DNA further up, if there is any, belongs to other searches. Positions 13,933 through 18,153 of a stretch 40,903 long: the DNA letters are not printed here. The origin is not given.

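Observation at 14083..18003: Single 1306-aa polypeptide fusing a B12-radical SAM enzyme, a degenerate condensation-like domain and a TauD dioxygenase, wedged between two NRPS genes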

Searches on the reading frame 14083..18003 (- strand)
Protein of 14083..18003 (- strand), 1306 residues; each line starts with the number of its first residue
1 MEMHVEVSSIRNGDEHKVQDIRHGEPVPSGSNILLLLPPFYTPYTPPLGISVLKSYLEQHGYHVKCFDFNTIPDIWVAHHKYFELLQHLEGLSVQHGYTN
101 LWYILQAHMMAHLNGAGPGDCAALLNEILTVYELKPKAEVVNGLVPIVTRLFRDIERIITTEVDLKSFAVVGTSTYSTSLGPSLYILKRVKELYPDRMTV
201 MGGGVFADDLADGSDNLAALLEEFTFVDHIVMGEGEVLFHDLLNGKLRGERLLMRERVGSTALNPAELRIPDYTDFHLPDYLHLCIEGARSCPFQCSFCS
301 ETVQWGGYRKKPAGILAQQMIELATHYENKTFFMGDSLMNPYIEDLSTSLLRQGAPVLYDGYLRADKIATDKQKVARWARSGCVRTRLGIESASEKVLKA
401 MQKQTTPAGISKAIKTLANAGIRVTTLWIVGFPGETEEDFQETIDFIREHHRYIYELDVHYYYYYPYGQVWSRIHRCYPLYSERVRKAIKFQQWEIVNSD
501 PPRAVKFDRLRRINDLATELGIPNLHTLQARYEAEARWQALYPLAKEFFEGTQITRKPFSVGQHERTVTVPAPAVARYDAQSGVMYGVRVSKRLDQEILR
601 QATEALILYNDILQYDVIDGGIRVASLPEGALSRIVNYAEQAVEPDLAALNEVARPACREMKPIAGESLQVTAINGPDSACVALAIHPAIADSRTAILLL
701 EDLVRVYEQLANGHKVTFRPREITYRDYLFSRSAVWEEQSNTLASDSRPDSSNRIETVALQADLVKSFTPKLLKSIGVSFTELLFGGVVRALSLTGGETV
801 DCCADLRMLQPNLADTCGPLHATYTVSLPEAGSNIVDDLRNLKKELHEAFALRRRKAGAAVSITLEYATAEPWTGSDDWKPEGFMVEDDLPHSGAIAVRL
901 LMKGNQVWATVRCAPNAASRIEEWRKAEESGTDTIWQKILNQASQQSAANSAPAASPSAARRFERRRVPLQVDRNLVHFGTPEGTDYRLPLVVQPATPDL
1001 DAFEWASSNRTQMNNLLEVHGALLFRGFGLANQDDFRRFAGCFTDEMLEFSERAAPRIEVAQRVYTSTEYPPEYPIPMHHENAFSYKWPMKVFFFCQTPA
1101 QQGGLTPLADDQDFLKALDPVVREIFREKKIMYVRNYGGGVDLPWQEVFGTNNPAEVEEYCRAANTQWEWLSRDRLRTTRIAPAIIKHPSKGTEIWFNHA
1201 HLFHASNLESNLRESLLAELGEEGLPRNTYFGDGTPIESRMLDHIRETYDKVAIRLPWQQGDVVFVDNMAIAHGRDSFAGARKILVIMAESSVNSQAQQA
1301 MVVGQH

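Call 6: search_protein_families(library=pfam, proteins=[window:14083-18003:-], max_evalue=1)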
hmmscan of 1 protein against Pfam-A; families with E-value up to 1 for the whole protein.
window:14083-18003:- (1306 aa): 4 families
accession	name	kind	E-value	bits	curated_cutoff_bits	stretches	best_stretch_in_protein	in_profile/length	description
PF02668.22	TauD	-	2.8e-43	149.2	27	1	999-1286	13-265/267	Taurine catabolism dioxygenase TauD, TfdA family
PF04055.27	Radical_SAM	-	2.8e-20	73.6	29.5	1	290-447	5-166/166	Radical SAM superfamily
PF02310.24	B12-binding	-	2.8e-07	30.8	32.1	2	166-242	50-120/121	B12 binding domain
PF00668.25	Condensation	-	0.00022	20.5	30.6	1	588-735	33-185/456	Condensation domain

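Call 7: search_protein_families(library=ncbifam, proteins=[window:14083-18003:-], max_evalue=1)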
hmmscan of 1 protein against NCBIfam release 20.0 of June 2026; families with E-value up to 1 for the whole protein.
window:14083-18003:- (1306 aa): 41 families (the best 25 are shown)
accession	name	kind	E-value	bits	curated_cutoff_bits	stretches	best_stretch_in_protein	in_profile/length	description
TIGR03975.1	rSAM_ocin_1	subfamily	8.3e-37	127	281.85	1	33-449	1-429/606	RiPP maturation radical SAM C-methyltransferase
TIGR04479.1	bcpD_PhpK_rSAM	subfamily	7.8e-31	107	600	1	283-462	241-421/504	PhpK family radical SAM P-methyltransferase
TIGR02026.1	BchE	equivalog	3.7e-24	85.5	481.35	1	286-467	197-380/497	magnesium-protoporphyrin IX monomethyl ester anaerobic oxidative cyclase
TIGR04072.2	rSAM_ladder_B12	equivalog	4.1e-23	81.7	360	1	223-449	117-348/443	lipid biosynthesis B12-binding/radical SAM protein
TIGR04013.1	B12_SAM_MJ_1487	hypoth_equivalog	2.2e-21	76.2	251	2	387-467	270-350/382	TIGR04013 family B12-binding domain/radical SAM domain-containing protein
NF050148.1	rSAM_ApyD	equivalog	9.9e-18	63.9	750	1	283-449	199-365/645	RiPP biosynthesis radical SAM protein ApyD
TIGR04385.1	B12_rSAM_cofa1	equivalog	2.9e-17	63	450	1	284-449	196-363/438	B12 lower ligand biosynthesis radical SAM protein BzaD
TIGR04014.1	B12_SAM_MJ_0865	equivalog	5.3e-14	51.8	360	1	388-449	274-335/434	methyl-coenzyme M reductase glutamine C-methyltransferase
TIGR00089.1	TIGR00089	subfamily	1.1e-13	50.8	251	1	289-451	146-319/429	MiaB/RimO family radical SAM methylthiotransferase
TIGR01579.1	MiaB-like-C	equivalog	2.9e-12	46.6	357.05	1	292-450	149-318/416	tRNA (N(6)-L-threonylcarbamoyladenosine(37)-C(2))-methylthiotransferase MtaB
TIGR03471.1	HpnJ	equivalog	1.1e-10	41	577.6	1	270-452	185-367/472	hopanoid biosynthesis associated radical SAM protein HpnJ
NF038361.1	rSAM_Sden_1168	equivalog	4.1e-10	38.8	575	2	160-287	133-264/560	Sden_1168 family B12-binding radical SAM P-methyltransferase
NF040546.1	rSAM_CUAEP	equivalog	1.7e-09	37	500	1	287-451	175-342/468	CUAEP/CCAEP-tail radical SAM (seleno)protein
TIGR01125.1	TIGR01125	equivalog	2.3e-09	36.8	356.95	1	391-451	255-317/432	30S ribosomal protein S12 methylthiotransferase RimO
TIGR01574.1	miaB-methiolase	equivalog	6e-09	35.4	355.3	1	386-464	259-334/437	tRNA (N6-isopentenyl adenosine(37)-C2)-methylthiotransferase MiaB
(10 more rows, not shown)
